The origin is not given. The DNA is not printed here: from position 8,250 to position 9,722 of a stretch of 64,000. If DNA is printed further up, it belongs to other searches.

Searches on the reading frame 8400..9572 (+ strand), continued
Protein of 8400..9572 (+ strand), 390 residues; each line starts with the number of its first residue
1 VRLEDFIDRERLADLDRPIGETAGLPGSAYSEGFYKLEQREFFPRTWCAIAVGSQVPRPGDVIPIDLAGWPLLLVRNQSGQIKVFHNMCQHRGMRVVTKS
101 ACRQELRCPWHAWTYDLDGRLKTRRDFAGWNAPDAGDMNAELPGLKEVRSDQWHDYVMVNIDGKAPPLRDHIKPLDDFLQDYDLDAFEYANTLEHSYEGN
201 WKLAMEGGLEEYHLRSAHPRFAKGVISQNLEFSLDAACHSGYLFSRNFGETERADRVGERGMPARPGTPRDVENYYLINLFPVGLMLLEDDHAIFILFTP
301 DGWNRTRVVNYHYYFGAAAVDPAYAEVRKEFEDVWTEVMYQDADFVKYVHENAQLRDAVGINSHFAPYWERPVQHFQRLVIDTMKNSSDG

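Call 50: search_dna_similar(query=window:8400-9572:+, collection=plasmids, mode=protein, max_rows=40, rows=best)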
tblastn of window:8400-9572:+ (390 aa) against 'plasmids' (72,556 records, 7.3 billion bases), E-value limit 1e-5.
Records with a match: 971; places in all: 1455; records where one place covers at least 80% of the query: 179.
Best place of each record, by identity: <60% 971.
By first word of the organism name: Rhizobium 142; Sinorhizobium 88; Phaeobacter 66; Rhodococcus 61; Pseudosulfitobacter 40; Paracoccus 31; Sphingobium 28; Pseudomonas 27; Azospirillum 24; Burkholderia 23; and 126 more.
By predicted mobility (MOB-suite, as given by PLSDB): non-mobilizable 552; conjugative 305; mobilizable 114.
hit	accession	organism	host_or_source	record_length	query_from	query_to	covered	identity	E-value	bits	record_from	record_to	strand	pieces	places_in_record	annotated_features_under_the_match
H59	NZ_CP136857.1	Oceanisphaera sp. IT1-181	-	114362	4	385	98%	29.8%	2e-44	172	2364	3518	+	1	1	aromatic ring-hydroxylating dioxygenase subunit alpha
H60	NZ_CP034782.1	Pseudomonas sp. MPC6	-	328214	7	378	95%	30.6%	8e-41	161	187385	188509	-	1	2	aromatic ring-hydroxylating dioxygenase subunit alpha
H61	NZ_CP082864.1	Cupriavidus pauculus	-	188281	11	378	94%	30.9%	5e-41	161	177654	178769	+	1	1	aromatic ring-hydroxylating dioxygenase subunit alpha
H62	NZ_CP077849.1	Acinetobacter baumannii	Homo sapiens,Rectal swab_P28_BU14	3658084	4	387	98%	29.4%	8e-46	176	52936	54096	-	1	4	none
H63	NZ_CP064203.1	Acinetobacter baumannii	Homo sapiens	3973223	4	387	98%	29.4%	8e-46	176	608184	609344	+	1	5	none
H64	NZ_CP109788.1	Leisingera thetidis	-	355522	20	380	93%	30.5%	3e-38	153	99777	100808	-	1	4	aromatic ring-hydroxylating dioxygenase subunit alpha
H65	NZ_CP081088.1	Leisingera caerulea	-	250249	10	389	97%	28.5%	1e-36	149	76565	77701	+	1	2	aromatic ring-hydroxylating dioxygenase subunit alpha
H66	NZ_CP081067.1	Leisingera caerulea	-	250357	10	389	97%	28.4%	2e-36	148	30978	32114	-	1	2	aromatic ring-hydroxylating dioxygenase subunit alpha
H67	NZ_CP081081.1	Leisingera caerulea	-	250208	10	389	97%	28.4%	2e-36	148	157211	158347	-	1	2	aromatic ring-hydroxylating dioxygenase subunit alpha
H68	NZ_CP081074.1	Leisingera caerulea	-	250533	10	389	97%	28.4%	2e-36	148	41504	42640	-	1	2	aromatic ring-hydroxylating dioxygenase subunit alpha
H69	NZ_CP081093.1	Leisingera caerulea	-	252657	10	389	97%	28.4%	2e-36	148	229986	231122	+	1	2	aromatic ring-hydroxylating dioxygenase subunit alpha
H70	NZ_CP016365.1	Phaeobacter porticola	cell culture,barnacle at wood pile-on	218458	11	389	97%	28.2%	5e-37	150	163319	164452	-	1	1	aromatic ring-hydroxylating dioxygenase subunit alpha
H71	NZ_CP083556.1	Leisingera sp. S132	-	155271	10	389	97%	27.8%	8e-36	146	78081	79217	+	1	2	aromatic ring-hydroxylating dioxygenase subunit alpha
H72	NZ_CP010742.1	Phaeobacter inhibens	cell culture,zooplankton aquaculture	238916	12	387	96%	27.9%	2e-35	145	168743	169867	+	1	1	aromatic ring-hydroxylating dioxygenase subunit alpha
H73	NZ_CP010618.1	Phaeobacter inhibens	cell culture,cleaning system aquaculture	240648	12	387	96%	27.9%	2e-35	145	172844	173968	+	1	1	aromatic ring-hydroxylating dioxygenase subunit alpha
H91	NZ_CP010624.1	Phaeobacter inhibens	cell culture,fish larvae aquaculture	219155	12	387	96%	27.6%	3e-35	145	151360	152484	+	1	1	aromatic ring-hydroxylating dioxygenase subunit alpha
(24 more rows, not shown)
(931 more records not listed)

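Call 52: get_annotated_region(hit=H62, flank=4000)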
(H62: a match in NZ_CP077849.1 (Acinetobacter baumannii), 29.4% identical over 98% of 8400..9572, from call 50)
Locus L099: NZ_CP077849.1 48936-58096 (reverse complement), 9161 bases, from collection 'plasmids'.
description: Acinetobacter baumannii strain DETAB-P16 plasmid pDETAB15, complete sequence
organism: Acinetobacter baumannii (NCBI taxid 470)
taxonomy: Bacteria; Pseudomonadota; Gammaproteobacteria; Moraxellales; Moraxellaceae; Acinetobacter; Acinetobacter baumannii
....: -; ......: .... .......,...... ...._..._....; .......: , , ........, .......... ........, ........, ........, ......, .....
typing (MOB-suite, as given by PLSDB): mobilizable; replicon rep_cluster_1254; relaxase MOBP
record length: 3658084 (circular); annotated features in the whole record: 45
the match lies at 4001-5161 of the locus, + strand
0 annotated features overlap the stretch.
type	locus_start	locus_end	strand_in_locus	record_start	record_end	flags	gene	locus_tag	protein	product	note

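Call 53: search_dna_similar(query=window:8400-9572:+, collection=plasmids, mode=protein, max_rows=60, rows=spread)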
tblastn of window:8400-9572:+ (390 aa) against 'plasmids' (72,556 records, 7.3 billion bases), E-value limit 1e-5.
Records with a match: 971; places in all: 1455; records where one place covers at least 80% of the query: 179.
Best place of each record, by identity: <60% 971.
By first word of the organism name: Rhizobium 142; Sinorhizobium 88; Phaeobacter 66; Rhodococcus 61; Pseudosulfitobacter 40; Paracoccus 31; Sphingobium 28; Pseudomonas 27; Azospirillum 24; Burkholderia 23; and 126 more.
By predicted mobility (MOB-suite, as given by PLSDB): non-mobilizable 552; conjugative 305; mobilizable 114.
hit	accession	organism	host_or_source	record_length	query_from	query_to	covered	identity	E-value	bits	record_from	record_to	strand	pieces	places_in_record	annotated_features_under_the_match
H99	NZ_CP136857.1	Oceanisphaera sp. IT1-181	-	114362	4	385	98%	29.8%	2e-44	172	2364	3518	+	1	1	aromatic ring-hydroxylating dioxygenase subunit alpha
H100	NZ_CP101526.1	Burkholderia arboris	mixed culture,soil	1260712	15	377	93%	28.7%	2e-38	154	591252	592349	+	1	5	none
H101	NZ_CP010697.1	Phaeobacter inhibens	cell culture,cleaning system aquaculture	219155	12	387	96%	27.6%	3e-35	145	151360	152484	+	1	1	aromatic ring-hydroxylating dioxygenase subunit alpha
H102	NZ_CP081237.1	Phaeobacter inhibens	-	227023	12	387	96%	27.6%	5e-35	144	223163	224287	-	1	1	aromatic ring-hydroxylating dioxygenase subunit alpha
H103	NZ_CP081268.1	Phaeobacter inhibens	-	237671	12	387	96%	27.3%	6e-34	140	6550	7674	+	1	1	aromatic ring-hydroxylating dioxygenase subunit alpha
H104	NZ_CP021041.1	Phaeobacter gallaeciensis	cell culture,Pacific plankton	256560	12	385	96%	27.0%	6e-33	137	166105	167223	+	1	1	aromatic ring-hydroxylating dioxygenase subunit alpha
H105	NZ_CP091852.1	Terrarubrum flagellatum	cell culture,forest soil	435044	25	380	91%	26.7%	1e-24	113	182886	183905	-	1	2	aromatic ring-hydroxylating dioxygenase subunit alpha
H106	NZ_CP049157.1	Caballeronia sp. SBC1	whole organism,soil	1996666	13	354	88%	26.1%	7e-27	120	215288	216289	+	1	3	none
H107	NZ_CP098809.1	Ensifer adhaerens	whole organism,soil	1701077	20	385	94%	24.1%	2e-23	109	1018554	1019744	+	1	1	none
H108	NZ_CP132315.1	Shinella oryzae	Homo sapiens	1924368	20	385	94%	23.7%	8e-22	105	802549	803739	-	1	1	none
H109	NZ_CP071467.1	Priestia megaterium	whole organism,Hypersaline environment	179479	23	384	93%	23.0%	4e-23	108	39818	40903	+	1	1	aromatic ring-hydroxylating dioxygenase subunit alpha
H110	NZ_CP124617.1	Tropicibacter oceani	pure culture,sediment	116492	17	321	78%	26.1%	7e-27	120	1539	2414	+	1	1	SRPBCC family protein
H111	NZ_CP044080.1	Paracoccus yeei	Homo sapiens,clinical isolate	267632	10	267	66%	29.8%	7e-22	105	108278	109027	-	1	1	aromatic ring-hydroxylating dioxygenase subunit alpha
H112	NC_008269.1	Rhodococcus jostii RHA1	-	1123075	8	237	59%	32.1%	1e-24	113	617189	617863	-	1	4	record has no annotation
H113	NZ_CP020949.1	Rhizobium sp. CIAT894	-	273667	20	240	57%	30.7%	3e-21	103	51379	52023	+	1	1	aromatic ring-hydroxylating dioxygenase subunit alpha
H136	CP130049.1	Sinorhizobium meliloti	Medicago,Cell culture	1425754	31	224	50%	28.2%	6e-19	97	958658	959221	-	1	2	aromatic ring-hydroxylating dioxygenase subunit alpha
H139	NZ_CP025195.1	Roseomonas mucosa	Homo sapiens,clinical, human skin, ...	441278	33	222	49%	28.2%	3e-20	100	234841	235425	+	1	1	benA: benzoate 1,2-dioxygenase large subunit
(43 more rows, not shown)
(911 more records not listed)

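Call 54: get_annotated_region(hit=H136, flank=8000)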
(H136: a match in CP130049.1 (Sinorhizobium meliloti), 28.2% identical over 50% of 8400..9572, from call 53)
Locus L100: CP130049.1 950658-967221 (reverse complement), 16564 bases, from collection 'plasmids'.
description: Sinorhizobium meliloti strain R28 plasmid pSymA, complete sequence
organism: Sinorhizobium meliloti (NCBI taxid 382)
taxonomy: Bacteria; Pseudomonadota; Alphaproteobacteria; Hyphomicrobiales; Rhizobiaceae; Sinorhizobium; Sinorhizobium meliloti
host: -; source: Medicago,Cell culture; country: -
typing (MOB-suite, as given by PLSDB): conjugative; relaxase MOBQ; mating-pair formation MPF_T
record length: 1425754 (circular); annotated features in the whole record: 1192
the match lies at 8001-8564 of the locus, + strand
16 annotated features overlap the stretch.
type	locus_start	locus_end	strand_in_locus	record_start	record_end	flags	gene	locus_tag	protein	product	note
CDS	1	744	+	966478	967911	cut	-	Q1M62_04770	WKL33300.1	GMC family oxidoreductase N-terminal domain-containing protein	-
CDS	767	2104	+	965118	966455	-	-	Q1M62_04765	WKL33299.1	MFS transporter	-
CDS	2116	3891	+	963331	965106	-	xsc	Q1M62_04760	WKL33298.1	sulfoacetaldehyde acetyltransferase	-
CDS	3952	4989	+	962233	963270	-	-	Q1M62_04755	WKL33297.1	YeiH family protein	-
CDS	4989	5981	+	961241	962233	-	pta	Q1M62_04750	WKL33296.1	phosphate acetyltransferase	-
CDS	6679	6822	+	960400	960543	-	-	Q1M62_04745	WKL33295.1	AraC family transcriptional regulator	-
CDS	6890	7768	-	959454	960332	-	-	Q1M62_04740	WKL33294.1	LysR substrate-binding domain-containing protein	-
CDS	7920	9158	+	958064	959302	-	-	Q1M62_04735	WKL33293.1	aromatic ring-hydroxylating dioxygenase subunit alpha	-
CDS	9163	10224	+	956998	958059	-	stc4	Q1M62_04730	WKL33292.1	stachydrine N-demethylase reductase subunit Stc4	-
CDS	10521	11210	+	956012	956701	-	stc3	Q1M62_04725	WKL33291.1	stachydrine N-demethylase Stc3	-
CDS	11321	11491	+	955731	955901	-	-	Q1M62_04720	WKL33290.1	hypothetical protein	-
CDS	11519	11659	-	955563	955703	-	-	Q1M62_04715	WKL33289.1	hypothetical protein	-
CDS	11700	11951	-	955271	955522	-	-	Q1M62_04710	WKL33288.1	hypothetical protein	-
CDS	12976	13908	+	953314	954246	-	nodD2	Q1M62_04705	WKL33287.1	transcriptional regulator NodD2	-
CDS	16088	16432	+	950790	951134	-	-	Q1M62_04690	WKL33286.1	transcriptional regulator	-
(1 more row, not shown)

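Call 55: get_annotated_region(hit=H139, flank=2500)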
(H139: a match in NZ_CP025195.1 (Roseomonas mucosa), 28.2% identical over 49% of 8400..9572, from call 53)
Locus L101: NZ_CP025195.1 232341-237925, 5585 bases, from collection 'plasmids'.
description: Roseomonas mucosa strain AD1 plasmid unnamed1, complete sequence
organism: Roseomonas mucosa (NCBI taxid 207340)
taxonomy: Bacteria; Pseudomonadota; Alphaproteobacteria; Rhodospirillales; Acetobacteraceae; Roseomonas; Roseomonas mucosa
host: -; source: Homo sapiens,clinical, human skin, atopic dermatitis; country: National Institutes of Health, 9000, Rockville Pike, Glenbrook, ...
typing (MOB-suite, as given by PLSDB): non-mobilizable
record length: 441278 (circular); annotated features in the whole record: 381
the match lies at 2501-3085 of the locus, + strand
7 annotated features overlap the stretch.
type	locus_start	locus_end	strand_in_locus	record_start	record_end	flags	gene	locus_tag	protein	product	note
CDS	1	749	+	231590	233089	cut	istA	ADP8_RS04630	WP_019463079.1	IS21 family transposase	-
CDS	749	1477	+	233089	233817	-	istB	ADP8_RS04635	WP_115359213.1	IS21-like element helper ATPase IstB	-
CDS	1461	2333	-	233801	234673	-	-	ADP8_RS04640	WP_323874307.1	LysR family transcriptional regulator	GO:0006355 - regulation of DNA-templated transcription [Evidence IEA]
CDS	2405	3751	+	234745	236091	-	benA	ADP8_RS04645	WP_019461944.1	benzoate 1,2-dioxygenase large subunit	GO:0044237 - cellular metabolic process [Evidence IEA]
CDS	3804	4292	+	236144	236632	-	benB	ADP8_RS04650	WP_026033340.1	benzoate 1,2-dioxygenase small subunit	GO:0006725 - cellular aromatic compound metabolic process [Evidence IEA]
CDS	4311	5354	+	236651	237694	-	benC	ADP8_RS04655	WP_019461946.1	benzoate 1,2-dioxygenase electron transfer component BenC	-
CDS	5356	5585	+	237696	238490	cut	-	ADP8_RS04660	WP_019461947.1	1,6-dihydroxycyclohexa-2,4-diene-1-carboxylate dehydrogenase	-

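Call 59: search_solved_structures(query=L099:3983-5173:+, max_evalue=1e-20)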
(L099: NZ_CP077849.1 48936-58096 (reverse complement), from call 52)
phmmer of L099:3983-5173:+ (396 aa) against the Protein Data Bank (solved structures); distinct sequences matched with E-value up to 1e-20: 8.
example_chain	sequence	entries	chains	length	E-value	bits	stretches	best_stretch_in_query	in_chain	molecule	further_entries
6y8j_A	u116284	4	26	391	1e-32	116.8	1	28-368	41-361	Carnitine monooxygenase oxygenase subunit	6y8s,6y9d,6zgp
6y9c_A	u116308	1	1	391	1e-32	116.8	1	28-368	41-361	Carnitine monooxygenase oxygenase subunit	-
3vca_A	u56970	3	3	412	5.6e-27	97.9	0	32-235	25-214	Ring-hydroxylating dioxygenase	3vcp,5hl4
4qup_A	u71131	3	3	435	6.7e-27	97.6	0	31-235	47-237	Monoxygenase; demethylase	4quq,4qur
3n0q_A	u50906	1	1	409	2e-25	92.7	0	28-233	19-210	Putative aromatic-ring hydroxylating dioxygenase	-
7c8z_A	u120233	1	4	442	1.8e-23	86.3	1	25-237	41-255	Salicylate 5-hydroxylase, large oxygenase component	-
7vju_A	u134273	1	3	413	8.6e-23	84.1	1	33-237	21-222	Rieske (2Fe-2S) domain protein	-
7q04_D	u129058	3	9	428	2.6e-22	82.5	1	33-237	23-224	Terephthalate 1,2-dioxygenase, terminal oxygenase component subunit alpha 2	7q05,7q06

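Call 62: predict_structure(alignment_id=A2)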
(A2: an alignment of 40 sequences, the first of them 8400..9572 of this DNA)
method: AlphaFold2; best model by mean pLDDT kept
length: 390 residues; sequences in the alignment: 40
mean_pLDDT: 91.7   pTM: 0.91
mean pLDDT of the five models: 91.7, 91.4, 91.2, 91.2, 90.4
residues with pLDDT >= 90: 307; 70-90: 57; 50-70: 22; < 50: 4
segments of 3 or more residues with pLDDT < 50: none
pLDDT, mean of each block of 10 residues (from residue 1): 93 92 95 98 97 98 98 98 97 96 97 95 87 59 87 98 96 95 95 98 96 87 87 93 86 54 79 89 96 97 98 97 95 94 97 95 89 96 79
secondary structure, 60 per line:
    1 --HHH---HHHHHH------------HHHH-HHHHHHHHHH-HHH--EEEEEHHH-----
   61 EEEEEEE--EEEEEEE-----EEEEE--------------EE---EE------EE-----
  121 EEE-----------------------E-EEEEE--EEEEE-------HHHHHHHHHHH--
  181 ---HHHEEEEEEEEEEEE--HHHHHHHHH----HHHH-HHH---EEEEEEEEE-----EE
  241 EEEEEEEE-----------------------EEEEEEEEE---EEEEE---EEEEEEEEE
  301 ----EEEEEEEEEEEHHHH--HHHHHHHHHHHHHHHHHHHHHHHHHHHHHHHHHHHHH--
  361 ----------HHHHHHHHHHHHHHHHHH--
elements in order: H9-14 H27-30 H32-41 E48-52 E61-67 E70-76 E82-86 E121-123 E149-153 E156-160 H168-178 E187-198 H201-209 H214-217 E225-233 E239-248 E272-280 E284-288 E292-300 E305-315 H316-319 H322-358 H371-388

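Call 66: fold_search(model_id=the predicted structure, library=pdb)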
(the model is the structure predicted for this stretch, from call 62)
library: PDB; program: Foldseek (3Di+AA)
matches with E <= 10: 1182; with E <= 0.001: 235
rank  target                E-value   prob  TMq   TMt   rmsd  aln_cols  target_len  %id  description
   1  6zgp_G                8.9e-25  1.00  0.74  0.79   4.6       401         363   19  Crystal structure of the quaternary ammonium Rieske monooxygenase CntA in complex with inhibitor MMV12 (MMV020670) (released 2020-11-18)
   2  6y9c                  2.2e-24  1.00  0.77  0.82   3.7       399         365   19  The structure of a quaternary ammonium Rieske monooxygenase reveals insights into carnitine oxidation by gut microbiota  (released 2021-03-31)
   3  4quq                  2.9e-24  1.00  0.76  0.74   4.2       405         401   22  Crystal structure of stachydrine demethylase in complex with azide (released 2015-07-15)
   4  6zgp_F                3.7e-24  1.00  0.76  0.82   4.2       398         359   20  Crystal structure of the quaternary ammonium Rieske monooxygenase CntA in complex with inhibitor MMV12 (MMV020670) (released 2020-11-18)
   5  6zgp_C                3.9e-24  1.00  0.72  0.78   4.4       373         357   18  Crystal structure of the quaternary ammonium Rieske monooxygenase CntA in complex with inhibitor MMV12 (MMV020670) (released 2020-11-18)
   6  6zgp_H                4.9e-24  1.00  0.73  0.79   4.7       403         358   19  Crystal structure of the quaternary ammonium Rieske monooxygenase CntA in complex with inhibitor MMV12 (MMV020670) (released 2020-11-18)
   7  6zgp_K                5.2e-24  1.00  0.75  0.81   4.2       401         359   19  Crystal structure of the quaternary ammonium Rieske monooxygenase CntA in complex with inhibitor MMV12 (MMV020670) (released 2020-11-18)
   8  3vca                  6.5e-24  1.00  0.76  0.75   4.1       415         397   21  Quaternary Ammonium Oxidative Demethylation: X-ray Crystallographic, Resonance Raman and UV-visible Spectroscopic Analys (released 2012-02-08)
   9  6y9d_A                7.2e-24  1.00  0.74  0.81   4.4       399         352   18  Crystal structure of the quaternary ammonium Rieske monooxygenase CntA in complex with substrate L-Carnitine (released 2020-11-18)
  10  6zgp_I                8.6e-24  1.00  0.75  0.82   4.3       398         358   19  Crystal structure of the quaternary ammonium Rieske monooxygenase CntA in complex with inhibitor MMV12 (MMV020670) (released 2020-11-18)
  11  6zgp_A                1.4e-23  1.00  0.75  0.81   3.8       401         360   19  Crystal structure of the quaternary ammonium Rieske monooxygenase CntA in complex with inhibitor MMV12 (MMV020670) (released 2020-11-18)
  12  4qur                  1.6e-23  1.00  0.76  0.72   4.1       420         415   21  Crystal Structure of stachydrine demethylase in complex with cyanide, oxygen, and N-methyl proline in a new orientation (released 2015-07-15)
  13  4qup                  2.5e-23  1.00  0.75  0.71   4.7       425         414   22  Crystal structure of stachydrine demethylase with N-methyl proline from low X-ray dose composite datasets (released 2015-07-15)
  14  6zgp_J                4.0e-23  1.00  0.73  0.79   4.8       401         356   19  Crystal structure of the quaternary ammonium Rieske monooxygenase CntA in complex with inhibitor MMV12 (MMV020670) (released 2020-11-18)
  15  6y8s                  4.2e-23  1.00  0.72  0.80   4.3       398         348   18  Crystal structure of the quaternary ammonium Rieske monooxygenase CntA in complex with substrate gamma-butyrobetaine (released 2020-11-18)
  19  6y8j                  3.1e-22  1.00  0.69  0.78   4.2       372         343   18  Crystal structure of the apo form of a quaternary ammonium Rieske monooxygenase CntA (released 2020-11-18)
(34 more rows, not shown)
